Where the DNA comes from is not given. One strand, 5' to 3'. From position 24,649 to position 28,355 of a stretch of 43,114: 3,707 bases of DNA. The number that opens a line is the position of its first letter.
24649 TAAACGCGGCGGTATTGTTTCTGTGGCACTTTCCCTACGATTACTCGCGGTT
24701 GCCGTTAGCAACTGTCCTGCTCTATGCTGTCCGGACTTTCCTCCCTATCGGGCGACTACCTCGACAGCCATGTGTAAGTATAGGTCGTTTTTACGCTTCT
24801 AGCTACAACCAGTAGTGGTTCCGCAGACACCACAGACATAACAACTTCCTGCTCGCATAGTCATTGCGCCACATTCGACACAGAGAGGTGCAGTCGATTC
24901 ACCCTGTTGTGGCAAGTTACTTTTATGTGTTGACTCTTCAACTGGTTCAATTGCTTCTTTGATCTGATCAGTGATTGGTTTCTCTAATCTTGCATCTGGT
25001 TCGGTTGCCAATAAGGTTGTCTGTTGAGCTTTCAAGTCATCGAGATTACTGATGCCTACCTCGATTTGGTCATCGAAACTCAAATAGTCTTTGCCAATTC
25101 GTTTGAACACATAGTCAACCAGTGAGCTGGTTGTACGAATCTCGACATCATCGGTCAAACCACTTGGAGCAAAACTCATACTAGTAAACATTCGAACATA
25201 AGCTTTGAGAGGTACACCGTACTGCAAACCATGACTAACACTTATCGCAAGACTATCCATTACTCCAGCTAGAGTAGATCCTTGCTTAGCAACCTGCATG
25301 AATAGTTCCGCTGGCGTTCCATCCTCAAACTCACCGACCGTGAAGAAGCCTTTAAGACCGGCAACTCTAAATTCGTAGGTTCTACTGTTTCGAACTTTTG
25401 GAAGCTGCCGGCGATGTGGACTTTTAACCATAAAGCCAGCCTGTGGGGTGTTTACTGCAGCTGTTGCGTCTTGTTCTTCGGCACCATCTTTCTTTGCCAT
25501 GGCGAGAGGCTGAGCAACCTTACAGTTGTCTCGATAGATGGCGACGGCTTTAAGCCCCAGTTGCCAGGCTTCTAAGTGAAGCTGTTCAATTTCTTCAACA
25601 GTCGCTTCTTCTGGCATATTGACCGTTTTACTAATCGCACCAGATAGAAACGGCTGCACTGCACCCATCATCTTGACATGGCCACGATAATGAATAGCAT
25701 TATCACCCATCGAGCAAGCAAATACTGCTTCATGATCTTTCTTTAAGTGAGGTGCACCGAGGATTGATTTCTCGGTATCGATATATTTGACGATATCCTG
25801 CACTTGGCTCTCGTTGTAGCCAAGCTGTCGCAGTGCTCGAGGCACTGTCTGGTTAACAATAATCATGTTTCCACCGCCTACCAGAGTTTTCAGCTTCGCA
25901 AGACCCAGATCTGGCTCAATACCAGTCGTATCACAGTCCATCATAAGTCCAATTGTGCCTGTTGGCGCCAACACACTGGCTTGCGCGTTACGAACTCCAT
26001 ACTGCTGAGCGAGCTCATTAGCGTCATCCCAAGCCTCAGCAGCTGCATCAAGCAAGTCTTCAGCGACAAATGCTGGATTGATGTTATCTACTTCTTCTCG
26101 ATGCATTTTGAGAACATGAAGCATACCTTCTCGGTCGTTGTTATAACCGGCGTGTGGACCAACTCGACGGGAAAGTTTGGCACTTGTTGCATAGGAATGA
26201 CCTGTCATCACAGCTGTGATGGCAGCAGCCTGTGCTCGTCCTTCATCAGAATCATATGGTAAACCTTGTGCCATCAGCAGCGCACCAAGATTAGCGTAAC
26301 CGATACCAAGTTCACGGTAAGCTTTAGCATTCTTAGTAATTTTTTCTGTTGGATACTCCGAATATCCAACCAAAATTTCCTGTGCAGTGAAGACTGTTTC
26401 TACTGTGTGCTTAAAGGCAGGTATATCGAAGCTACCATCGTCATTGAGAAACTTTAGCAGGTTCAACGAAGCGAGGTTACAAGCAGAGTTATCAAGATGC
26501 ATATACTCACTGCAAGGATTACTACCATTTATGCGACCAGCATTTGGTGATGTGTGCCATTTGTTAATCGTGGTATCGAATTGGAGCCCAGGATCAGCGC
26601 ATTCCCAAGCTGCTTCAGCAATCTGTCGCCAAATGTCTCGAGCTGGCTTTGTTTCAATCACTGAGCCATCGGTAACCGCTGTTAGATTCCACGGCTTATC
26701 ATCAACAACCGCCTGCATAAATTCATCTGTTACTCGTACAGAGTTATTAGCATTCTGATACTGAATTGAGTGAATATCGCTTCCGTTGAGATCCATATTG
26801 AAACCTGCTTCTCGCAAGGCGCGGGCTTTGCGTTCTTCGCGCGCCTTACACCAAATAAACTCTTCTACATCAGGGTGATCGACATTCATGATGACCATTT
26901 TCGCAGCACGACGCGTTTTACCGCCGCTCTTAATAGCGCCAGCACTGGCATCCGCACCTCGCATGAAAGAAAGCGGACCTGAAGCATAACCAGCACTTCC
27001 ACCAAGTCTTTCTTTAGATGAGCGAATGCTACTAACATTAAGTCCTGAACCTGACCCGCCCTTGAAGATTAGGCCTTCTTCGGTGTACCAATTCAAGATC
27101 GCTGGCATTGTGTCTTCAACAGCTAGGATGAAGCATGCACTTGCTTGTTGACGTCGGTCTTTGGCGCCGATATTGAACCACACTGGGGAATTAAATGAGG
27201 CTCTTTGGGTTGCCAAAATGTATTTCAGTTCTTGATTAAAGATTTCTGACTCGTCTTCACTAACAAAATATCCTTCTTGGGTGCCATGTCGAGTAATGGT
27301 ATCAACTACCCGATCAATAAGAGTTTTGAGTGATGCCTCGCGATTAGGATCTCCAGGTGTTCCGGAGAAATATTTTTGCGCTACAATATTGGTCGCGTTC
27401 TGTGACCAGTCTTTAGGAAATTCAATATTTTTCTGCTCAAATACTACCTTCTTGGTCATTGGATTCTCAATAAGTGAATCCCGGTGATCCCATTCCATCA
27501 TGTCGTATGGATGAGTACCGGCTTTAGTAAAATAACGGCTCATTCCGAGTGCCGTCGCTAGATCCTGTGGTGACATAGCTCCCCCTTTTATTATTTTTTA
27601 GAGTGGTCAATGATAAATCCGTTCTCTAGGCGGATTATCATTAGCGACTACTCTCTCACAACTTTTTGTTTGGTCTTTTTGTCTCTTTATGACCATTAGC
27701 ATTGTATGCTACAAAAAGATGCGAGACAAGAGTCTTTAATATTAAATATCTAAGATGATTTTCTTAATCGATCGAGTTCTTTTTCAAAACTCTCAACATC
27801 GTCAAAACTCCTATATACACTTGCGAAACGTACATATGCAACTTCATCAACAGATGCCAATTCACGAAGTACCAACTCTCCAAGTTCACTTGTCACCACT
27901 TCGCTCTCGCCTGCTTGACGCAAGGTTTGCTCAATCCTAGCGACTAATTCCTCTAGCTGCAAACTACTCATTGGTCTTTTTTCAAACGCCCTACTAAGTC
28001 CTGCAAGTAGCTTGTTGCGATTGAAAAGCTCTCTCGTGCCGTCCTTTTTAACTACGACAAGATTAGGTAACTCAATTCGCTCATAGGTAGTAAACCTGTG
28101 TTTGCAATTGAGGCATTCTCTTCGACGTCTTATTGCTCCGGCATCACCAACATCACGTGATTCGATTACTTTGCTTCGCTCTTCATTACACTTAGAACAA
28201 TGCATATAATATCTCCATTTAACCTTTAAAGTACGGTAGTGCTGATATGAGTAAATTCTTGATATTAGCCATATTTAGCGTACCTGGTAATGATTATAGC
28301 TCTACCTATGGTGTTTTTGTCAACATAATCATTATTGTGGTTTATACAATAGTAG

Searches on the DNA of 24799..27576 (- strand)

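Call 26: search_rna_families(sources=[L091, L092, L093, L094, L095, L096, L097], threshold=gathering, show_alignments=0)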
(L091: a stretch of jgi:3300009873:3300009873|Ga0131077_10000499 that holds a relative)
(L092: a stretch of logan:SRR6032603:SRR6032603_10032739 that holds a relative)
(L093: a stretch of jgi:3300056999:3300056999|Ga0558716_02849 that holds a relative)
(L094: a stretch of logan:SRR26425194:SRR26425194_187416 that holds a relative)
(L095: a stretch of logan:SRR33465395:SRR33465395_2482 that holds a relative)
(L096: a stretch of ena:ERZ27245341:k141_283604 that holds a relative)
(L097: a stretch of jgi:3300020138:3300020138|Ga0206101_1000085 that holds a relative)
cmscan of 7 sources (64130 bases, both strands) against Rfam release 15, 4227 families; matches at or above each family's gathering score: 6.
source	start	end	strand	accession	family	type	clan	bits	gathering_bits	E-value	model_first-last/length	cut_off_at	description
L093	6818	7150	+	RF00010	RNaseP_bact_a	Gene; ribozyme;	CL00002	254.8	100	7.3e-82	1-367/367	no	Bacterial RNase P class A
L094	4688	5020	+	RF00010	RNaseP_bact_a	Gene; ribozyme;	CL00002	254.8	100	7.3e-82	1-367/367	no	Bacterial RNase P class A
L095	6824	7165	+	RF00010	RNaseP_bact_a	Gene; ribozyme;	CL00002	228.3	100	7.4e-73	1-367/367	no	Bacterial RNase P class A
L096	6282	6817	+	RF00010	RNaseP_bact_a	Gene; ribozyme;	CL00002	216.6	100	6.7e-69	1-367/367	no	Bacterial RNase P class A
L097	6281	6816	+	RF00010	RNaseP_bact_a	Gene; ribozyme;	CL00002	216.6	100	6.7e-69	1-367/367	no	Bacterial RNase P class A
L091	7224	7587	+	RF00010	RNaseP_bact_a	Gene; ribozyme;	CL00002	137.4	100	4.7e-42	1-367/367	no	Bacterial RNase P class A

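Call 28: search_rna_families(sources=[L091, L096, L095], threshold=gathering, show_alignments=3)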
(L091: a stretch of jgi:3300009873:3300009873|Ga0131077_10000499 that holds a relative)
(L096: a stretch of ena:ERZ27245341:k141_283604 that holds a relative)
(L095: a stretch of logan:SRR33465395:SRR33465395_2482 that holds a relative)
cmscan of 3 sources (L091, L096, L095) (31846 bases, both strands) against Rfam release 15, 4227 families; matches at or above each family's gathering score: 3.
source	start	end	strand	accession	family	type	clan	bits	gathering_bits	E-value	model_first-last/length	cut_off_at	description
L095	6824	7165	+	RF00010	RNaseP_bact_a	Gene; ribozyme;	CL00002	228.3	100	3.7e-73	1-367/367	no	Bacterial RNase P class A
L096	6282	6817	+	RF00010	RNaseP_bact_a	Gene; ribozyme;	CL00002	216.6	100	3.3e-69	1-367/367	no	Bacterial RNase P class A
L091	7224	7587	+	RF00010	RNaseP_bact_a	Gene; ribozyme;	CL00002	137.4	100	2.3e-42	1-367/367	no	Bacterial RNase P class A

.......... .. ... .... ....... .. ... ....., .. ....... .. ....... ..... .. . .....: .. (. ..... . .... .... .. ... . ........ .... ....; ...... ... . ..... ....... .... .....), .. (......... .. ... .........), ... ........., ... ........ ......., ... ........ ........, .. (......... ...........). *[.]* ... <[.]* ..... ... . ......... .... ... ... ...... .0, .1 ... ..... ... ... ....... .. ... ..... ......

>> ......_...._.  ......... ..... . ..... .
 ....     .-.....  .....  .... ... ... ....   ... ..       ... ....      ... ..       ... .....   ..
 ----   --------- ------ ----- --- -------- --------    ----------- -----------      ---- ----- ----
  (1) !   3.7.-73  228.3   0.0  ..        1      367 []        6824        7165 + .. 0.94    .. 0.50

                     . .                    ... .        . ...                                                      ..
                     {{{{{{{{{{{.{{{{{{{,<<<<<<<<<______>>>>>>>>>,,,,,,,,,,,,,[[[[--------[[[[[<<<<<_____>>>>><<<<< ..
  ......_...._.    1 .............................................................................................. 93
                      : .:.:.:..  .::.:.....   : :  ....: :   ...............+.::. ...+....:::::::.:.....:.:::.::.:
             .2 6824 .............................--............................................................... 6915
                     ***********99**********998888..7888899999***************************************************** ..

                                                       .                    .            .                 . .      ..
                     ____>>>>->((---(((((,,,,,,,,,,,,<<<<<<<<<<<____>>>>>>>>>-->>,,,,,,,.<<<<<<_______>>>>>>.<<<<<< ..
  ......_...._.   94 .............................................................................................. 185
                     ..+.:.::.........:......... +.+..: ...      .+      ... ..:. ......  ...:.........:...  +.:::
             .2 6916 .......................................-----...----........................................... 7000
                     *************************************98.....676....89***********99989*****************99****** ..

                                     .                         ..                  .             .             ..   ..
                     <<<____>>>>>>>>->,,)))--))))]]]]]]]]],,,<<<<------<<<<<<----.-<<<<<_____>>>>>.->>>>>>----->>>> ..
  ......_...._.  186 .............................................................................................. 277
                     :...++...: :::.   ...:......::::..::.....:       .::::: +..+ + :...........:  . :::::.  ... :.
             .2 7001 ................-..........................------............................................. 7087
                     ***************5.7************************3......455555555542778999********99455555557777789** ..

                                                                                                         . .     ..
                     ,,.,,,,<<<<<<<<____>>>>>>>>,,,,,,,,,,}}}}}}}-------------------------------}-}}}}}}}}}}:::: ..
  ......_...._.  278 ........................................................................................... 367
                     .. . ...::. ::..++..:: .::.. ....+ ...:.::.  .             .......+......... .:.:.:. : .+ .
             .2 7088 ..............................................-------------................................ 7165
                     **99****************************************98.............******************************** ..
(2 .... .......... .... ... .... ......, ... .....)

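Call 47: search_rna_families(sources=[L116, L104, L098, L099], threshold=gathering, show_alignments=1)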
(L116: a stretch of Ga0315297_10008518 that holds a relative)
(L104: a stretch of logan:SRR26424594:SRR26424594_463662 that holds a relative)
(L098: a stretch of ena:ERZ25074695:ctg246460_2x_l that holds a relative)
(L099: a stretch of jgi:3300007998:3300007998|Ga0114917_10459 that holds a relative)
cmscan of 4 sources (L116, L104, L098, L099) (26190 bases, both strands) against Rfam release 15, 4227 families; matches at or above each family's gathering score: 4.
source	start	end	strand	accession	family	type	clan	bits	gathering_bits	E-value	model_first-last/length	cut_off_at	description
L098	6037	6388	+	RF00010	RNaseP_bact_a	Gene; ribozyme;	CL00002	246.4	100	2.2e-79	1-367/367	no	Bacterial RNase P class A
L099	6136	6490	+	RF00010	RNaseP_bact_a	Gene; ribozyme;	CL00002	227.1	100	7.7e-73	1-367/367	no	Bacterial RNase P class A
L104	3128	3575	+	RF00010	RNaseP_bact_a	Gene; ribozyme;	CL00002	203.6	100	7.1e-65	1-367/367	no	Bacterial RNase P class A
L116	2645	2727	+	RF00005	tRNA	Gene; tRNA;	CL00001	55.6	29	1.1e-09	1-71/71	no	tRNA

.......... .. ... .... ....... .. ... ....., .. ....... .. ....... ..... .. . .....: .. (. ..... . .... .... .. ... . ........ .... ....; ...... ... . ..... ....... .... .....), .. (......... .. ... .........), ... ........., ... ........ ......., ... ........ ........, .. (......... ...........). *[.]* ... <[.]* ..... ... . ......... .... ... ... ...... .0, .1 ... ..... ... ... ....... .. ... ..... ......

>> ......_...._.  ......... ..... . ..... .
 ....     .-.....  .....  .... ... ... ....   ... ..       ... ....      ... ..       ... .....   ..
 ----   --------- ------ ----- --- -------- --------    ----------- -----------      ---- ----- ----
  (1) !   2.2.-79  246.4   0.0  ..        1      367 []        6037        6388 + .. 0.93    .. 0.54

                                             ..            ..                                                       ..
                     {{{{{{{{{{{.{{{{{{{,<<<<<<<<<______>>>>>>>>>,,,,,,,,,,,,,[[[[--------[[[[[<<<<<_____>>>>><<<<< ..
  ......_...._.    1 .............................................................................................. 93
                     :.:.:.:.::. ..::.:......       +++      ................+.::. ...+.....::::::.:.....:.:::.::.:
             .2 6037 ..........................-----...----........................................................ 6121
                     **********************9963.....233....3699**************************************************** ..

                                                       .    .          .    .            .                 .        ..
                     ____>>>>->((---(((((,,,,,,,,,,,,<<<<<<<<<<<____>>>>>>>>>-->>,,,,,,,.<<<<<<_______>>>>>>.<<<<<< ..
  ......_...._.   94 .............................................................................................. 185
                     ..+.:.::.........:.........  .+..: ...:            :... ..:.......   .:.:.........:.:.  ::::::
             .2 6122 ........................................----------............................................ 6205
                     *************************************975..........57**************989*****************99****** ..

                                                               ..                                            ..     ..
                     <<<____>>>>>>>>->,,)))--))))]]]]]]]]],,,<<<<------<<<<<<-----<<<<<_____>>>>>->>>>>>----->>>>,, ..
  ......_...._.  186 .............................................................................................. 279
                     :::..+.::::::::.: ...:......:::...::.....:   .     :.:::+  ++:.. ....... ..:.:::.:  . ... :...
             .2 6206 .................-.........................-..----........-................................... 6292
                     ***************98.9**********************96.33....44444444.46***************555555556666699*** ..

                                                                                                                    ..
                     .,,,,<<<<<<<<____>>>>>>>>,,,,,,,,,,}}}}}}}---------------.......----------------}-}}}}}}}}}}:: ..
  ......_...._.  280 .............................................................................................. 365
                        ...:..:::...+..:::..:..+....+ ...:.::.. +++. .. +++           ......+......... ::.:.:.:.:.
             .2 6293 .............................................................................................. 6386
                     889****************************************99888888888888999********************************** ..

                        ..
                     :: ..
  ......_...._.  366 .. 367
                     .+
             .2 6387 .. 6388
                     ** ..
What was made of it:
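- Closest known: Large helix extensions in CPR RNase P RNAs. Same: L091 and L116 here behave the same way (calls 26, 47).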

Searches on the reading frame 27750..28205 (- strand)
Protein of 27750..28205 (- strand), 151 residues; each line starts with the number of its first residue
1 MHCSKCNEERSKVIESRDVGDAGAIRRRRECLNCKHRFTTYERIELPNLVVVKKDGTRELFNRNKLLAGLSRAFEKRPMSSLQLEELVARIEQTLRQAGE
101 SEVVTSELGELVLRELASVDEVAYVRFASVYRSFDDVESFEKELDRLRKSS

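Call 7: search_protein_families(library=pfam, proteins=[window:27750-28205:-])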
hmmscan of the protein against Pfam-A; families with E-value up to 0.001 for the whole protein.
window:27750-28205:- (151 aa): 2 families
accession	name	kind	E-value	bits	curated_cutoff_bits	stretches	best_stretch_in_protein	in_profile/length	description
PF03477.21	ATP-cone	-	1.1e-21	77.5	25.8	1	50-136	2-87/88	ATP cone domain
PF22811.2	Zn_ribbon_NrdR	-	4.3e-18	65.4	27.2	1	1-42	1-42/42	Transcriptional repressor NrdR-like, N-terminal domain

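Call 9: find_encoding_contigs(protein=window:27750-28205:-, flank=6000, max_places=10)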
Protein window:27750-28205:- (151 aa): 22 contigs read that carry it; 10 places shown.
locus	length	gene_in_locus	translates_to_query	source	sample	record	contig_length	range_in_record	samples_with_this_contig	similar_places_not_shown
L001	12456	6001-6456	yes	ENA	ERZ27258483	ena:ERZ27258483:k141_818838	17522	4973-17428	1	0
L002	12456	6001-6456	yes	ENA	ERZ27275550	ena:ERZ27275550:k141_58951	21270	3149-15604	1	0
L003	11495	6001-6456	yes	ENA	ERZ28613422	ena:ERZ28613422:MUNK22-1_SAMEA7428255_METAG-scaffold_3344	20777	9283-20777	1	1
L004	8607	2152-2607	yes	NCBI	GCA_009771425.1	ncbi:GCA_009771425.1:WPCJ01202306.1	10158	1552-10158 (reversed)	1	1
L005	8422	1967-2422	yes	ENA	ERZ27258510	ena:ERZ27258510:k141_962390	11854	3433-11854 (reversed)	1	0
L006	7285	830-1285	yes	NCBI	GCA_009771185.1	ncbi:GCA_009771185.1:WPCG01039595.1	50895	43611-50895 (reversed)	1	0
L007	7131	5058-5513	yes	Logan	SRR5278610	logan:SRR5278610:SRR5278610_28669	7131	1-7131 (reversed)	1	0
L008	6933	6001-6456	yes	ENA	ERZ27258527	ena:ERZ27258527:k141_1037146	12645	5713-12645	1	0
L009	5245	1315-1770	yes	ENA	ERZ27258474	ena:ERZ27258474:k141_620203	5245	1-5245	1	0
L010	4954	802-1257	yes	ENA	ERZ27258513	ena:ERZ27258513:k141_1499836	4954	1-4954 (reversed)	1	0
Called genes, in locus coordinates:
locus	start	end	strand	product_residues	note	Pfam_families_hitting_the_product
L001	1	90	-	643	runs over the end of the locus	PF17764:PriA_3primeBD, PF04851:ResIII, PF00270:DEAD, PF18319:Zn_ribbon_PriA (weak), PF00271:Helicase_C (weak), PF18074:PriA_C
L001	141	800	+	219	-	PF00156:Pribosyltran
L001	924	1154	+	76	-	-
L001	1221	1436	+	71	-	PF01165:Ribosomal_S21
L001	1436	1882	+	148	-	PF09424:YqeY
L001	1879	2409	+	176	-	PF00406:ADK, PF13207:AAA_17, PF13238:AAA_18, PF13671:AAA_33 (weak)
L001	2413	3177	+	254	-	PF00557:Peptidase_M24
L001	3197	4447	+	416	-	PF14450:FtsA (weak), PF02491:SHS2_FTSA, PF06723:MreB_Mbl (weak), PF11104:PilM_2 (faint), PF14450:FtsA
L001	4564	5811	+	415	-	PF00091:Tubulin, PF12327:FtsZ_C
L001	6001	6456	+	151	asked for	PF22811:Zn_ribbon_NrdR, PF03477:ATP-cone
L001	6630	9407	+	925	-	PF08471:Ribonuc_red_2_N, PF02867:Ribonuc_red_lgC, PF12637:TSCPD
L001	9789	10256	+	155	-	PF06414:Zeta_toxin, PF08433:KTI12 (weak), PF13671:AAA_33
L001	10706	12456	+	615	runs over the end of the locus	?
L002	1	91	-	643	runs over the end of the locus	PF17764:PriA_3primeBD, PF04851:ResIII, PF00270:DEAD, PF18319:Zn_ribbon_PriA (weak), PF00271:Helicase_C (weak), PF18074:PriA_C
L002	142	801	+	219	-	PF00156:Pribosyltran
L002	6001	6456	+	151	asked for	PF22811:Zn_ribbon_NrdR, PF03477:ATP-cone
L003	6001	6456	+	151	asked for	PF22811:Zn_ribbon_NrdR, PF03477:ATP-cone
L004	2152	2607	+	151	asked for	PF22811:Zn_ribbon_NrdR, PF03477:ATP-cone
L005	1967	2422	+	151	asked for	PF22811:Zn_ribbon_NrdR, PF03477:ATP-cone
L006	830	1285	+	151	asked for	PF22811:Zn_ribbon_NrdR, PF03477:ATP-cone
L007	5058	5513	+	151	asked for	PF22811:Zn_ribbon_NrdR, PF03477:ATP-cone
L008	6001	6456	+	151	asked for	PF22811:Zn_ribbon_NrdR, PF03477:ATP-cone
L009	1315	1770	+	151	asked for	PF22811:Zn_ribbon_NrdR, PF03477:ATP-cone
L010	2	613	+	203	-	?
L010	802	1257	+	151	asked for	PF22811:Zn_ribbon_NrdR, PF03477:ATP-cone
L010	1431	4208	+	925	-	PF08471:Ribonuc_red_2_N, PF02867:Ribonuc_red_lgC, PF12637:TSCPD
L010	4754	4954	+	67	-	?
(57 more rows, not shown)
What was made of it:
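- All contigs L001-L010 encode an identical NrdR (call 9).
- Tried and rejected: The 62-aa ORF 24141-24329 (-), which gene callers report in several contigs (call 9).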

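Call 56: search_protein_families(library=pfam, proteins=[L001:9789-10256:+], max_evalue=0.01)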
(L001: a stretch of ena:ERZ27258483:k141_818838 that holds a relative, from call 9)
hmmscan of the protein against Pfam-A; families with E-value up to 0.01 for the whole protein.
L001:9789-10256:+ (155 aa): 5 families
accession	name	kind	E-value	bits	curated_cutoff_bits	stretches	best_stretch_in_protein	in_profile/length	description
PF13671.12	AAA_33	-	6.3e-21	75.6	27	1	6-147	1-143/143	AAA domain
PF06414.18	Zeta_toxin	-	4.8e-10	39.6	22.3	1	3-125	15-147/199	Zeta toxin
PF08433.16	KTI12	-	1.2e-06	28.7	22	1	6-150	3-143/271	Chromatin associated protein KTI12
PF13238.12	AAA_18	-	0.00041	21.3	29.4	1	10-80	4-79/128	AAA domain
PF13401.12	AAA_22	-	0.0061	17.3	27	1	4-57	5-53/130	AAA domain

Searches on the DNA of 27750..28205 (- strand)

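Call 11: search_rna_families(sources=[L001, L002, L003, L004, L005, L006, L009, L010], threshold=gathering)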
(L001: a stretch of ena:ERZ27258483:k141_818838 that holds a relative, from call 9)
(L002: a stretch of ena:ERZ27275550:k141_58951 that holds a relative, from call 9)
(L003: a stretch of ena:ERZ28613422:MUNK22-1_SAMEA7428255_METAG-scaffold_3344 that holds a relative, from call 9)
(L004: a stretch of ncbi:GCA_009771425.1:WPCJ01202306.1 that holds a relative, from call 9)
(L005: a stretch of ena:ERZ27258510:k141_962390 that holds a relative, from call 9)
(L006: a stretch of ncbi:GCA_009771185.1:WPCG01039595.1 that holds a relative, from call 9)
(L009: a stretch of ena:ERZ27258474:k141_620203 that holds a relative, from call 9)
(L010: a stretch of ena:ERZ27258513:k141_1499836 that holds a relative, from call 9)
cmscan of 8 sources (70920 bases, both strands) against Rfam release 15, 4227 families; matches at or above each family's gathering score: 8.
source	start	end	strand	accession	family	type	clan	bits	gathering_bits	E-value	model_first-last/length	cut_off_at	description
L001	9434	9766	+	RF00010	RNaseP_bact_a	Gene; ribozyme;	CL00002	250.9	100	1.8e-80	1-367/367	no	Bacterial RNase P class A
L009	4748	5080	+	RF00010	RNaseP_bact_a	Gene; ribozyme;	CL00002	247.6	100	2.3e-79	1-367/367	no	Bacterial RNase P class A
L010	4235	4731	+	RF00010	RNaseP_bact_a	Gene; ribozyme;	CL00002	221.9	100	1.1e-70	1-367/367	no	Bacterial RNase P class A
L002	9435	9927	+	RF00010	RNaseP_bact_a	Gene; ribozyme;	CL00002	220.9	100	2.6e-70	1-367/367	no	Bacterial RNase P class A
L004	5586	6078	+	RF00010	RNaseP_bact_a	Gene; ribozyme;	CL00002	220.9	100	2.6e-70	1-367/367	no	Bacterial RNase P class A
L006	4264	4756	+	RF00010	RNaseP_bact_a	Gene; ribozyme;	CL00002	220.9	100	2.6e-70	1-367/367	no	Bacterial RNase P class A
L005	5400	5896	+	RF00010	RNaseP_bact_a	Gene; ribozyme;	CL00002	217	100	5.4e-69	1-367/367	no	Bacterial RNase P class A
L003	9434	9929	+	RF00010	RNaseP_bact_a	Gene; ribozyme;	CL00002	214.5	100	3.7e-68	1-367/367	no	Bacterial RNase P class A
